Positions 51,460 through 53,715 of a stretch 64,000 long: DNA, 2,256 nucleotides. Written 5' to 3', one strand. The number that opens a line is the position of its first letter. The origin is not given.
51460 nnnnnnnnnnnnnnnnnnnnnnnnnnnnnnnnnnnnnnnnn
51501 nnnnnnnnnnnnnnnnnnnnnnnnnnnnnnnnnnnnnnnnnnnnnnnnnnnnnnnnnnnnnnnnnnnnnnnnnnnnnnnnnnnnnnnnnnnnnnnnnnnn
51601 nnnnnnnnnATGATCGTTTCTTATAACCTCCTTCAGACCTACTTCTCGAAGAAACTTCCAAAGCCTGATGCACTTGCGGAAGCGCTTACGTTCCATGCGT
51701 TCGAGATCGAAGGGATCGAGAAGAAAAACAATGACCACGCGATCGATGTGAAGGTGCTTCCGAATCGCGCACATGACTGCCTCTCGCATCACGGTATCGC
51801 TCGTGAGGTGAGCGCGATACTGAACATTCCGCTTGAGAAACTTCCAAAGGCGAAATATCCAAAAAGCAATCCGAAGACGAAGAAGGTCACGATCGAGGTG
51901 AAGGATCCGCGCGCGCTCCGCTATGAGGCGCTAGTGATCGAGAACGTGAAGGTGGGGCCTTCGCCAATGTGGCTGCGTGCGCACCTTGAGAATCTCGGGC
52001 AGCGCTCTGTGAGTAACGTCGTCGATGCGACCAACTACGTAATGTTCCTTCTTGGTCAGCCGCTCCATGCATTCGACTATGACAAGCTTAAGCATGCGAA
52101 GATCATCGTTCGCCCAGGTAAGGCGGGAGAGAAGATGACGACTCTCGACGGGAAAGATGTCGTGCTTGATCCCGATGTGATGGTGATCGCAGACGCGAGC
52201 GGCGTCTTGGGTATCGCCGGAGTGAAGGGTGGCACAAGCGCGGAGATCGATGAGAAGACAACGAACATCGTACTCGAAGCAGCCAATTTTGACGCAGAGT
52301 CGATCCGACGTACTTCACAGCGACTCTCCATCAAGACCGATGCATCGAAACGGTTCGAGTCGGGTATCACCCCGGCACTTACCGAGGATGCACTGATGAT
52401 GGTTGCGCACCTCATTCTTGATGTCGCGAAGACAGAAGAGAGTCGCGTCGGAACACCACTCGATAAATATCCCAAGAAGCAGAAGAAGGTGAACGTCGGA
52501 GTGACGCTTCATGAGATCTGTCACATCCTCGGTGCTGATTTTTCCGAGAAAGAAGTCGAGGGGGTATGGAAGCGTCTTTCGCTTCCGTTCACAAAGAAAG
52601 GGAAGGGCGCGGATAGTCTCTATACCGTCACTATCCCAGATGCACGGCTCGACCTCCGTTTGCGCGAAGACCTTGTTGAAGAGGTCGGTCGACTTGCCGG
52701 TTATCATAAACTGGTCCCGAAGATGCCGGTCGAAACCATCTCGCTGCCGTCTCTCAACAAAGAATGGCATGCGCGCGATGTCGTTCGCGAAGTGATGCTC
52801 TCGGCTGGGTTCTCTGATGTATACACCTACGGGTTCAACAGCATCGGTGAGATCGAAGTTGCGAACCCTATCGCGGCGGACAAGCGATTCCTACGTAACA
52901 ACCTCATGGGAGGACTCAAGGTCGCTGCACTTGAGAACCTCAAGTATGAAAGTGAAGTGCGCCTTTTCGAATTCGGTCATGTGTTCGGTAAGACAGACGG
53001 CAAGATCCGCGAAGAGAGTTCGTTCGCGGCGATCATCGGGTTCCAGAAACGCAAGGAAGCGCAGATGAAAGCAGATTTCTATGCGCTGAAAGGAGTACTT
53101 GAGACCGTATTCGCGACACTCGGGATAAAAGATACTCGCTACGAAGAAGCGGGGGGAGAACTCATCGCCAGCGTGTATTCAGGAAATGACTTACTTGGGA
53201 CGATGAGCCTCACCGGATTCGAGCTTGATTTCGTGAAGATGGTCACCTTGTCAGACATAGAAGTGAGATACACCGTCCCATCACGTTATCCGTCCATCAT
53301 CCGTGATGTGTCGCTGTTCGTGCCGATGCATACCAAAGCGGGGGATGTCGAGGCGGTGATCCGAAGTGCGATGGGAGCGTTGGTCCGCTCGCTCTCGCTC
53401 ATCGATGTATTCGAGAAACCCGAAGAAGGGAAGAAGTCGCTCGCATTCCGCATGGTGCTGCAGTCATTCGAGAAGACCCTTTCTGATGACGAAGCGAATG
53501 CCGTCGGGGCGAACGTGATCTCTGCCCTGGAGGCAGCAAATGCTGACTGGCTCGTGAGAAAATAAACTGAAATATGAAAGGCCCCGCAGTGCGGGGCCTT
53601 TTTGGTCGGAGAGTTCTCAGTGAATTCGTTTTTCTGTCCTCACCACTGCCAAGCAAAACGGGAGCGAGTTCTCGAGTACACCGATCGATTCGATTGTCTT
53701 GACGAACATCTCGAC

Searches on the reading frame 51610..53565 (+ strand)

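Call 61: search_protein_families(library=pfam, proteins=[window:51610-53565:+], max_evalue=0.00001)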
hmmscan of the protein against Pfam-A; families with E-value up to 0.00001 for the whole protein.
window:51610-53565:+ (651 aa): 4 families
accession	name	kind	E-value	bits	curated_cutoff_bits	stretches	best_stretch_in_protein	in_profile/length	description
PF03483.22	B3_4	-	4.9e-60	202.5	29.3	1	104-273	4-173/174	B3/4 domain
PF17759.6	tRNA_synthFbeta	-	3.9e-22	79.2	22.4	1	371-514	4-167/214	Phenylalanyl tRNA synthetase beta chain CLM domain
PF03147.19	FDX-ACB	-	7.1e-22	78.1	31.1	1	558-642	1-87/94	Ferredoxin-fold anticodon binding domain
PF03484.21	B5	-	5.3e-12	46.2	28.6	1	298-365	3-67/67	tRNA synthetase B5 domain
